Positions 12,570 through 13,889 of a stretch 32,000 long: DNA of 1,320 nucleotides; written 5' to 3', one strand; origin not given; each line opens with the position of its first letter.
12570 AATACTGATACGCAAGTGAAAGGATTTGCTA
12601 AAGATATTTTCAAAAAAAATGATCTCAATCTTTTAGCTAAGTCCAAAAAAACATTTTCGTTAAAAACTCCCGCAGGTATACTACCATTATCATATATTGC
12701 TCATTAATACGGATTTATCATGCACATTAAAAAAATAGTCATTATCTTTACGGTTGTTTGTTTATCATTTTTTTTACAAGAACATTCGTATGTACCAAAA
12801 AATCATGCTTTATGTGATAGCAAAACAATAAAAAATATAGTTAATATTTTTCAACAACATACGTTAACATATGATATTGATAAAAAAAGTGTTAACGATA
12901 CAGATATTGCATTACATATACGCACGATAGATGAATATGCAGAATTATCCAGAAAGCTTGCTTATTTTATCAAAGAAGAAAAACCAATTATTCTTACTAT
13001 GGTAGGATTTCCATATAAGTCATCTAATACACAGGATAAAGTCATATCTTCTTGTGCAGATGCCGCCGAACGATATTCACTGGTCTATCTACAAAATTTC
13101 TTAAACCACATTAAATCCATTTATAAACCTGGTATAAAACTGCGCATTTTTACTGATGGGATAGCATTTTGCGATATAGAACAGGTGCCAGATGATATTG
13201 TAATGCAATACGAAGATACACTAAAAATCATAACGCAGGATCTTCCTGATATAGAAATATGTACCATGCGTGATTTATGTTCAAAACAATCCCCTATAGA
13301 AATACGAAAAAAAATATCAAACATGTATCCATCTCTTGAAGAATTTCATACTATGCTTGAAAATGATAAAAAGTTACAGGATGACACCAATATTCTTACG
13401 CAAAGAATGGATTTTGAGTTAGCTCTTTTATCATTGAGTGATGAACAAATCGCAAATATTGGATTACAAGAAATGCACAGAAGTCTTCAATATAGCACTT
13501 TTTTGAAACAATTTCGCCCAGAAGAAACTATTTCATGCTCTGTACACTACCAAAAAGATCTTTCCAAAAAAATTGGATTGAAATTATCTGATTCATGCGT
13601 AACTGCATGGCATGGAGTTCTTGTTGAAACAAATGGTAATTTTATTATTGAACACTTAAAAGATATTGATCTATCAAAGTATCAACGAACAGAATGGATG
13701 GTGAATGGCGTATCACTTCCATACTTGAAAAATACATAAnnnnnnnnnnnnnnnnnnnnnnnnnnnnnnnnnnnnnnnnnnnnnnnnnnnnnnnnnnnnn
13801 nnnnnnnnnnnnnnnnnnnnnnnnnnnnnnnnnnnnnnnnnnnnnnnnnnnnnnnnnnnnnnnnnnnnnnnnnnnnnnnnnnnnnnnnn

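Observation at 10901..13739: Tandem DIT1/PvcA (isonitrile-synthase family) paralogues with leaders, no PvcB partner, and a promoter overlapped by ArgR operators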

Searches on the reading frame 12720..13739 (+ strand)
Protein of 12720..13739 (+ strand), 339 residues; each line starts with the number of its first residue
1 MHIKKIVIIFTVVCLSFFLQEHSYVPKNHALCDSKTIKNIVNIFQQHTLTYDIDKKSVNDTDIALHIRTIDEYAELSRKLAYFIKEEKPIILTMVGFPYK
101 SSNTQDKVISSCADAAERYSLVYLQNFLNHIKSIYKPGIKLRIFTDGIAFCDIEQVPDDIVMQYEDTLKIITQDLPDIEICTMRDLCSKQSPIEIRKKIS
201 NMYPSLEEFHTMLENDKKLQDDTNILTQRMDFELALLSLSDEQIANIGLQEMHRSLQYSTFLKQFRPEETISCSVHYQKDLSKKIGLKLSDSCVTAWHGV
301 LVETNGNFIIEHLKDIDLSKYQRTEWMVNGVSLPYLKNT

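Call 3: search_protein_families(library=pfam, proteins=[window:12720-13739:+], max_evalue=0.01)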
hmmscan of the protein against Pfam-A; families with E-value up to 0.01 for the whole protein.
window:12720-13739:+ (339 aa): 2 families
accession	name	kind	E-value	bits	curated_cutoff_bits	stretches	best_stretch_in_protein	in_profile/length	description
PF05141.17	DIT1_PvcA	-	2.9e-34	119.2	26.4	2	81-218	2-140/273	Pyoverdine/dityrosine biosynthesis protein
PF03065.20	Glyco_hydro_57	-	0.0048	16.7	21.2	1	92-192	204-284/291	Glycosyl hydrolase family 57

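Call 4: search_protein_families(library=ncbifam, proteins=[window:12720-13739:+], max_evalue=0.01)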
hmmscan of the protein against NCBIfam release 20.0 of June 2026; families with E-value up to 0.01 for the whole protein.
window:12720-13739:+ (339 aa): 1 family
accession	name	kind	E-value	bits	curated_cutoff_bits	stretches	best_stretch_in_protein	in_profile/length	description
NF045653.1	TyIsonSynPvcA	equivalog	4.5e-24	84.9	600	1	76-316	43-296/315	L-tyrosine isonitrile synthase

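Call 8: find_homologous_proteins(query=window:12720-13739:+)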
Query window:12720-13739:+ (339 aa): 24 proteins with E <= 0.001 among 1638 candidates.
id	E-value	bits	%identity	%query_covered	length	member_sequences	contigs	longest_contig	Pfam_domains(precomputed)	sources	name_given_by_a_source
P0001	5.9e-223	757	100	100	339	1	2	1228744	PF05141.18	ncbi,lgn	-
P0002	8.1e-122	425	60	100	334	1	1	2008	PF05141.18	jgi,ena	-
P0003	2.6e-117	410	58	99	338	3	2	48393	PF05141.18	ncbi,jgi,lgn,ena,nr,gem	ncbi:MAG TPA: L-tyrosine/L-tryptophan isonitrile synthase family protein [Candidatus Babeliales bact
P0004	3.4e-117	409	62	90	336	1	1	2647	PF05141.18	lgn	-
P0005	6.8e-115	402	57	99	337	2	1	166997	PF05141.18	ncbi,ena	-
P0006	1.3e-114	401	58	99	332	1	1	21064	PF05141.18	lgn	-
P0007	1.2e-113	398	61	88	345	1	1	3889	PF05141.18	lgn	-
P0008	5.9e-113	395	61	89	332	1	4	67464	PF05141.18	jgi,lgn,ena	-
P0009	1.3e-110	388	56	99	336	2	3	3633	PF05141.18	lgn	-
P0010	1.5e-110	388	81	64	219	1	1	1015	PF05141.18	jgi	-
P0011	1.3e-109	384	59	88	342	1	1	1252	PF05141.18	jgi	jgi:pyoverdine/dityrosine biosynthesis protein Dit1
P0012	1.4e-108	381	62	88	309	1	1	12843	PF05141.18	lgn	-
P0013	1.5e-106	374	57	99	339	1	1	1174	PF05141.18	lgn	-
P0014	3.7e-106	373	60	88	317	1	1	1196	PF05141.18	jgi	-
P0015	3.0e-105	370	58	89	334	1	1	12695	PF05141.18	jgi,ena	-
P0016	4.3e-103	363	56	88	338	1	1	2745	PF05141.18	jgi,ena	-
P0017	5.4e-103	363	58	88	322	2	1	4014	PF05141.18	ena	-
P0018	4.8e-97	343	62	76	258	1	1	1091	PF05141.18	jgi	jgi:pyoverdine/dityrosine biosynthesis protein Dit1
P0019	5.8e-91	323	52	87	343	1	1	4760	PF05141.18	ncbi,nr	ncbi:MAG: isocyanide synthase family protein [Alphaproteobacteria bacterium]|nr:isocyanide synthase 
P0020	7.0e-69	251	45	88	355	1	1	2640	PF05141.18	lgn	-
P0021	3.1e-68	248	42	92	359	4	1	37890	PF05141.18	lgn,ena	-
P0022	6.1e-60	221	42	88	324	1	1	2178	PF05141.18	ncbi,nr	ncbi:MAG: L-tyrosine/L-tryptophan isonitrile synthase family protein, partial [Alphaproteobacteria b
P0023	1.5e-59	220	53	63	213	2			PF05141.18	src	-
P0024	4.7e-46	176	38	97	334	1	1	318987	PF05141.18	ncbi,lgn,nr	ncbi:MAG: hypothetical protein C0432_02265 [Candidatus Puniceispirillum sp.]|nr:hypothetical protein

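Call 9: find_encoding_contigs(protein=P0001, flank=10000, max_places=3)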
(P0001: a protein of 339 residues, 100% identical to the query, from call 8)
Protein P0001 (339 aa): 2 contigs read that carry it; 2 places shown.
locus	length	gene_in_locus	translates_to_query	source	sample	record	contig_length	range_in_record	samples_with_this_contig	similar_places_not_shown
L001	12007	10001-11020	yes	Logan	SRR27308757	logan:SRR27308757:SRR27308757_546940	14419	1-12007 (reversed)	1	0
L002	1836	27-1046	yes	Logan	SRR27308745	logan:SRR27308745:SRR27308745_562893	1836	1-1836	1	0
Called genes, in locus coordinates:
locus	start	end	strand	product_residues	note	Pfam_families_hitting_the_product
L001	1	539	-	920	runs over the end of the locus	PF13884:Peptidase_S74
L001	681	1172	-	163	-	PF02075:RuvC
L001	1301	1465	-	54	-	-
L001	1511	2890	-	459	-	PF00772:DnaB, PF03796:DnaB_C, PF13481:AAA_25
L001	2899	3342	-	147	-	PF01281:Ribosomal_L9_N, PF03948:Ribosomal_L9_C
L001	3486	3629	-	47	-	-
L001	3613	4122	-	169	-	-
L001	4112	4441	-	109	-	-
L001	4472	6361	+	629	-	-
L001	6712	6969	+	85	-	-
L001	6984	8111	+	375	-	-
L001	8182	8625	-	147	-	PF01316:Arg_repressor, PF02863:Arg_repressor_C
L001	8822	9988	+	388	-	PF05141:DIT1_PvcA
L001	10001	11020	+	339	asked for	PF05141:DIT1_PvcA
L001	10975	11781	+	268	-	-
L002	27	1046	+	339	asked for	PF05141:DIT1_PvcA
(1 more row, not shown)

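Call 10: find_encoding_contigs(protein=P0003, flank=10000, max_places=3)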
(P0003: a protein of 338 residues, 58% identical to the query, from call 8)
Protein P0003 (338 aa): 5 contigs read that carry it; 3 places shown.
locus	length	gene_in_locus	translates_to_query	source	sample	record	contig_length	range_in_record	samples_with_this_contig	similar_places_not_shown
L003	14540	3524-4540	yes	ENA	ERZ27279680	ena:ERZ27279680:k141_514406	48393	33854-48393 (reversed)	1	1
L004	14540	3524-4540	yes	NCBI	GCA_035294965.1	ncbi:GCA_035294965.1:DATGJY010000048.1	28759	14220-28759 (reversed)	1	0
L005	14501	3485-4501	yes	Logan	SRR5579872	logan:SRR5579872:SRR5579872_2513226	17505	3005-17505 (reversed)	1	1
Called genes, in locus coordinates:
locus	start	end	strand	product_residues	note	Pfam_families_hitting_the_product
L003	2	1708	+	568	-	?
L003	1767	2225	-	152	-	PF01316:Arg_repressor, PF02863:Arg_repressor_C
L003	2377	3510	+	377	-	PF05141:DIT1_PvcA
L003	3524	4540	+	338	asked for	PF05141:DIT1_PvcA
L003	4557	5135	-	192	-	PF02661:Fic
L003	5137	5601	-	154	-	PF01381:HTH_3 (weak)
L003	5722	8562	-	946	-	PF00133:tRNA-synt_1, PF09334:tRNA-synt_1g, PF08264:Anticodon_1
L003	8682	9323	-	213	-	-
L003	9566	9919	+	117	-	-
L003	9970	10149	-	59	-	-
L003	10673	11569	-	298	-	-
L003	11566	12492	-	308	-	PF02899:Phage_int_SAM_1 (weak), PF13495:Phage_int_SAM_4 (faint), PF00589:Phage_integrase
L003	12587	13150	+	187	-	PF00096:zf-C2H2 (faint), PF13894:zf-C2H2_4 (faint), PF13912:zf-C2H2_6 (faint)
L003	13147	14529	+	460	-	PF21799:MurD-like_N, PF08245:Mur_ligase_M, PF02875:Mur_ligase_C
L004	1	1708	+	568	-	?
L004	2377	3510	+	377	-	PF05141:DIT1_PvcA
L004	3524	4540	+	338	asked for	PF05141:DIT1_PvcA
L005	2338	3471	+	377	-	PF05141:DIT1_PvcA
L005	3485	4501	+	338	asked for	PF05141:DIT1_PvcA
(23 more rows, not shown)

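Call 11: find_encoding_contigs(protein=P0005, flank=8000, max_places=2)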
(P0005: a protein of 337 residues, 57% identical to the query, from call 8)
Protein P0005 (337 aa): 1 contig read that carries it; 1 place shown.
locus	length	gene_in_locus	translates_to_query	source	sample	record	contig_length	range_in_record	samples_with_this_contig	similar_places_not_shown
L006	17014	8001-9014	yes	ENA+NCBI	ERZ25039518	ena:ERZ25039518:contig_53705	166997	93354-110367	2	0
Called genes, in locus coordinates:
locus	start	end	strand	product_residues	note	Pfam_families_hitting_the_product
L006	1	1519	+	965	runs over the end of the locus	-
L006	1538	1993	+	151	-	-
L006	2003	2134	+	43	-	-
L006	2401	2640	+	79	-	PF14206:Cys_rich_CPCC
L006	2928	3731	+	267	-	PF00497:SBP_bac_3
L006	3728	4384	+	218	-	PF00528:BPD_transp_1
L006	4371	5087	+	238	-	PF02463:SMC_N (weak), PF03193:RsgA_GTPase (weak), PF00005:ABC_tran, PF13304:AAA_21 (weak)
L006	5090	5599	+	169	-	PF00293:NUDIX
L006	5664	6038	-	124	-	-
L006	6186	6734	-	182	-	PF01316:Arg_repressor, PF02863:Arg_repressor_C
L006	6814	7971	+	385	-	PF05141:DIT1_PvcA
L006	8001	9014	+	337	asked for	PF05141:DIT1_PvcA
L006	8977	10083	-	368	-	PF08100:Dimerisation, PF00891:Methyltransf_2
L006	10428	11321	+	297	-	PF01636:APH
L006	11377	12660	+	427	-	PF13606:Ank_3 (faint), PF12796:Ank_2, PF00023:Ank (weak), PF13637:Ank_4, PF13857:Ank_5 (weak), PF12796:Ank_2 (weak)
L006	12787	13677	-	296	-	-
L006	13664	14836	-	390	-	-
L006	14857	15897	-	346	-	-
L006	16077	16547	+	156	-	-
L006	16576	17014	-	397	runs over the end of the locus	PF02685:Glucokinase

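Call 12: find_encoding_contigs(protein=P0008, flank=8000, max_places=2)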
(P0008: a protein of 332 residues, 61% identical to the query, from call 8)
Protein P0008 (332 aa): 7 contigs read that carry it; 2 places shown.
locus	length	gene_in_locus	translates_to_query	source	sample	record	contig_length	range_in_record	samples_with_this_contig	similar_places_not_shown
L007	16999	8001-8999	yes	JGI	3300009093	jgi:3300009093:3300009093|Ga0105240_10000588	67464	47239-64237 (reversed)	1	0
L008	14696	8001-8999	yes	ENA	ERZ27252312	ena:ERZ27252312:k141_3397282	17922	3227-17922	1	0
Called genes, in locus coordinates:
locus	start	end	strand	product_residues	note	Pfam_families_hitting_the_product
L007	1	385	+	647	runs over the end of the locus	PF13884:Peptidase_S74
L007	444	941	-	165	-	PF02075:RuvC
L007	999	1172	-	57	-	-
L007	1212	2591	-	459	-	PF00772:DnaB, PF03796:DnaB_C, PF13481:AAA_25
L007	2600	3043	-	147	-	PF01281:Ribosomal_L9_N, PF03948:Ribosomal_L9_C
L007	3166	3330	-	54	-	-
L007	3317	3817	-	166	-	-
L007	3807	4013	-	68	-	-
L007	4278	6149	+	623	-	-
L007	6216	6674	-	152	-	PF01316:Arg_repressor, PF02863:Arg_repressor_C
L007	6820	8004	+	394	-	PF05141:DIT1_PvcA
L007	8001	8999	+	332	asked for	PF05141:DIT1_PvcA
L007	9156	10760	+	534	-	PF13606:Ank_3 (faint), PF13637:Ank_4 (faint), PF12796:Ank_2, PF13857:Ank_5 (weak), PF00023:Ank (weak)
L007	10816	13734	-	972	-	PF00133:tRNA-synt_1, PF09334:tRNA-synt_1g, PF08264:Anticodon_1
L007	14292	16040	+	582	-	PF13088:BNR_2 (faint), PF02012:BNR (faint)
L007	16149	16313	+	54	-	-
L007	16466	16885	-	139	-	-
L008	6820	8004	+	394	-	PF05141:DIT1_PvcA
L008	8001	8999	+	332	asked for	PF05141:DIT1_PvcA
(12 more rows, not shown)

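Call 13: find_encoding_contigs(protein=P0021, flank=8000, max_places=2)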
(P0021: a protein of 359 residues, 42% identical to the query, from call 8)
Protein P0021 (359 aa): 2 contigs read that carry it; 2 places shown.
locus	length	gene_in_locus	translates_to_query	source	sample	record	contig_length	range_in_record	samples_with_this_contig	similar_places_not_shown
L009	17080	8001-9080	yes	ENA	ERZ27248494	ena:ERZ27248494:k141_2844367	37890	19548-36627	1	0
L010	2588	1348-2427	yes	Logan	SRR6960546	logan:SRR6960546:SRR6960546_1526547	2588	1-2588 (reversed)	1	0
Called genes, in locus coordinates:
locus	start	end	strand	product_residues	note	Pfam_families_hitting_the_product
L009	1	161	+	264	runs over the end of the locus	-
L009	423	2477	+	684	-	PF08238:Sel1 (faint)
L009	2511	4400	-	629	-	-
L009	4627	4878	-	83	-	PF13411:MerR_1, PF00376:MerR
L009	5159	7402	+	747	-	PF01734:Patatin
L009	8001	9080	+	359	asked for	PF05141:DIT1_PvcA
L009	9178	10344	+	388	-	PF05141:DIT1_PvcA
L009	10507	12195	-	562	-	PF00916:Sulfate_transp, PF01740:STAS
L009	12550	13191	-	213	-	PF01209:Ubie_methyltran (weak), PF08241:Methyltransf_11, PF08242:Methyltransf_12, PF13489:Methyltransf_23 (weak), PF13649:Methyltransf_25, PF13847:Methyltransf_31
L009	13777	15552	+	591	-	PF01713:Smr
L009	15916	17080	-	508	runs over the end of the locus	-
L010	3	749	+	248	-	?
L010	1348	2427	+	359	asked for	PF05141:DIT1_PvcA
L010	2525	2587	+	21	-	?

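Call 14: find_encoding_contigs(protein=P0024, flank=8000, max_places=2)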
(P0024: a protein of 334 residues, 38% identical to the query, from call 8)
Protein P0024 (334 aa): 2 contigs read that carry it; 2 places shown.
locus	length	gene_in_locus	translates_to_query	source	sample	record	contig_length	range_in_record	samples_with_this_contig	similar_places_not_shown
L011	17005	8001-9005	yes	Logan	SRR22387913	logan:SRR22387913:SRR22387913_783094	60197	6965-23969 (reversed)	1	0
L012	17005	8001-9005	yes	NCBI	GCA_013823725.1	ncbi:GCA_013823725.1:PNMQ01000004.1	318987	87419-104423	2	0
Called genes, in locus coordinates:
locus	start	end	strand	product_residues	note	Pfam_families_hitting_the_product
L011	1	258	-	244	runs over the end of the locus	PF02518:HATPase_c, PF14501:HATPase_c_5 (weak)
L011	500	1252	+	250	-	PF00497:SBP_bac_3, PF10613:Lig_chan-Glu_bd (faint), PF14503:YhfZ_C (faint)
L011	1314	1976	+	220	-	PF00528:BPD_transp_1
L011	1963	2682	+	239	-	PF02463:SMC_N, PF00005:ABC_tran, PF13304:AAA_21 (faint)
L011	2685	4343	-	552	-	-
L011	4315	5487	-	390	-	PF00482:T2SSF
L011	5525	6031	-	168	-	-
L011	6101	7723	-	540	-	-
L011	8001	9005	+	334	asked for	PF05141:DIT1_PvcA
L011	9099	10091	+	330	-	PF05141:DIT1_PvcA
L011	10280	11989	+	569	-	-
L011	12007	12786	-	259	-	PF03548:LolA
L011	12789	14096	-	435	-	PF13354:Beta-lactamase2, PF00768:Peptidase_S11, PF07943:PBP5_C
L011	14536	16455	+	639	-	PF06480:FtsH_ext (faint), PF05496:RuvB_N (faint), PF06068:TIP49 (weak), PF00004:AAA, PF17862:AAA_lid_3, PF01434:Peptidase_M41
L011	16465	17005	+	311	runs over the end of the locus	PF04229:GrpB, PF00583:Acetyltransf_1, PF13673:Acetyltransf_10 (weak), PF13508:Acetyltransf_7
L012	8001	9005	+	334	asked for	PF05141:DIT1_PvcA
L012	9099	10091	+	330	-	PF05141:DIT1_PvcA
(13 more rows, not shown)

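Call 22: search_solved_structures(query=window:12720-13739:+, max_evalue=1, show_alignments=2)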
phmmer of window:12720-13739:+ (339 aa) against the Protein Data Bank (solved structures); distinct sequences matched with E-value up to 1: 8.
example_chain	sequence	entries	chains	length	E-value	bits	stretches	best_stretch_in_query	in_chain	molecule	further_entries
9dh4_A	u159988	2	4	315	2.1e-23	86.3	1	79-318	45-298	L-tyrosine/L-tryptophan isonitrile synthase family protein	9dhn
9dhm_A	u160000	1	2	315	9.9e-23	84.1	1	79-318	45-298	L-tyrosine/L-tryptophan isonitrile synthase family protein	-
3e59_A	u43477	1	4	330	1.8e-17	66.8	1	66-312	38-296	Pyoverdine biosynthesis protein PvcA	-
9t5j_C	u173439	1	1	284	0.002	20.7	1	170-270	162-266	GPN-loop GTPase 3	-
8eon_D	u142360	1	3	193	0.48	12.9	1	29-115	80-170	Baseplate component gp38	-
9b45_V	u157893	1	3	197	0.54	12.7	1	29-114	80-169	gp39 Ripcord-2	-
31jo_A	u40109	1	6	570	0.78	12.2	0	184-245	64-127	Nucleoprotein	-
3tj0_A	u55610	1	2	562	0.86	12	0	185-245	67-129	Nucleoprotein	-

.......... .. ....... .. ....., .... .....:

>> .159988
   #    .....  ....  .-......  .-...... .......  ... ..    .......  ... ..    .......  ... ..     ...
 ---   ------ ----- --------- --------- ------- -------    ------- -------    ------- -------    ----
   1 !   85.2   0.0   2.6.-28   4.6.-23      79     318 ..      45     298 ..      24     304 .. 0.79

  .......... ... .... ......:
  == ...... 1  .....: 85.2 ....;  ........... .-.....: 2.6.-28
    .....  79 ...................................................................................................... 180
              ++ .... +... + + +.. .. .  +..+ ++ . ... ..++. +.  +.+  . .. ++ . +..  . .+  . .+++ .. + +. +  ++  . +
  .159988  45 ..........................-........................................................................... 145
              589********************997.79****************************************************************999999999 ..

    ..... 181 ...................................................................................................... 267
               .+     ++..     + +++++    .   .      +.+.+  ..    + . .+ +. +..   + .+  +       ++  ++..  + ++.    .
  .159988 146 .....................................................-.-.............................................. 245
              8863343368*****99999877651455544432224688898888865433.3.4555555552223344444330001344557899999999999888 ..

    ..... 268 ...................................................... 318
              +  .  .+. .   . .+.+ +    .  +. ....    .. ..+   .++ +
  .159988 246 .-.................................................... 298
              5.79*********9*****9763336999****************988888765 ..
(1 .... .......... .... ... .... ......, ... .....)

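Call 32: find_related_loci(query=A2, collection=genome_contigs, flank=6000)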
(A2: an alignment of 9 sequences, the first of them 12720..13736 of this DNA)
Query A2 (339 aa) in genome_contigs; peptide patterns used: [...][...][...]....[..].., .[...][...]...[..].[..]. (x = any residue, [..] = any of these).
72 stretches matched a pattern; 15 encode a relative of the query (tblastn E <= 1e-3); 14 distinct loci.
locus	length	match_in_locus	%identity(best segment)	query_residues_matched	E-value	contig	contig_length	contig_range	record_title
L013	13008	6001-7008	57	1-337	3e-123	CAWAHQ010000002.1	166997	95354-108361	MAG: uncultured bacterium isolate MFD04434.bin.1.151 genome assembly, contig: contig_53705, whole genome shotgun sequenc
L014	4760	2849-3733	52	38-333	3e-98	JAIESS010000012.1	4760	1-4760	MAG: Alphaproteobacteria bacterium isolate co.spades.METABAT.2.5kb_076 c_000000398496, whole genome shotgun sequence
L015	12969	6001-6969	52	6-336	4e-104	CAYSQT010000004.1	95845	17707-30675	MAG TPA_asm: uncultured Pseudomonadota bacterium isolate SRP193066_co2_45 genome assembly, contig: NODE_48_length_95845_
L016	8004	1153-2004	41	37-316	1e-65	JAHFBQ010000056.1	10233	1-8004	MAG: bacterium isolate nzgw201 NODE_7803_length_10234_cov_2.802037, whole genome shotgun sequence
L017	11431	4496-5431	41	7-316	3e-64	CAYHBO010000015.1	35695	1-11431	MAG TPA_asm: uncultured Pseudomonadota bacterium isolate ERP119702_co3_215 genome assembly, contig: NODE_617_length_3569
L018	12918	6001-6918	36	10-329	3e-50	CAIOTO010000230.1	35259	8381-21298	MAG: uncultured Alphaproteobacteria bacterium isolate Umea_bin-10455 genome assembly, contig: bin-10455:230/243, whole g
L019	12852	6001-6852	37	26-329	3e-49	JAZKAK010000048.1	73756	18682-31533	MAG: Pseudomonadota bacterium isolate ADI_H3L2_1_122_18_3-bin022_1 ADIH3L21_B022_1_000000000048, whole genome shotgun se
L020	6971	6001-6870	34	33-331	1e-47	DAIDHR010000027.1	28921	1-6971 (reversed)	MAG TPA_asm: Alphaproteobacteria bacterium isolate clean349 NODE_27_length_28921_cov_22.159964, whole genome shotgun seq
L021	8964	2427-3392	33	3-339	8e-46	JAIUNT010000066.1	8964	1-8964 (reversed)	MAG: Proteobacteria bacterium isolate CAED1 spades-bin.33~NODE_7165_length_8964_cov_1.24624, whole genome shotgun sequen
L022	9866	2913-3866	33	3-339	3e-44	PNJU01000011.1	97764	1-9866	MAG: Candidatus Puniceispirillum sp. isolate WM.011 WM_1000056_97764, whole genome shotgun sequence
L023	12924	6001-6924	38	9-337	1e-53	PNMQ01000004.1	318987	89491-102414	MAG: Candidatus Pelagibacter sp. isolate BC.3.83 BC_1000009_318987, whole genome shotgun sequence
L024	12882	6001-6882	34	30-332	3e-45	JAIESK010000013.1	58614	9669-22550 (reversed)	MAG: Alphaproteobacteria bacterium isolate co.spades.METABAT.2.5kb_013 c_000000443416, whole genome shotgun sequence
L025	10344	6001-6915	37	8-315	2e-61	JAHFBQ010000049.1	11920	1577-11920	MAG: bacterium isolate nzgw201 NODE_5527_length_11921_cov_3.188220, whole genome shotgun sequence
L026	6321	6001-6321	41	17-124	3e-15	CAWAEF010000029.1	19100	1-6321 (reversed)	MAG: uncultured Alphaproteobacteria bacterium isolate MFD04780.bin.2.148 genome assembly, contig: contig_8144, whole gen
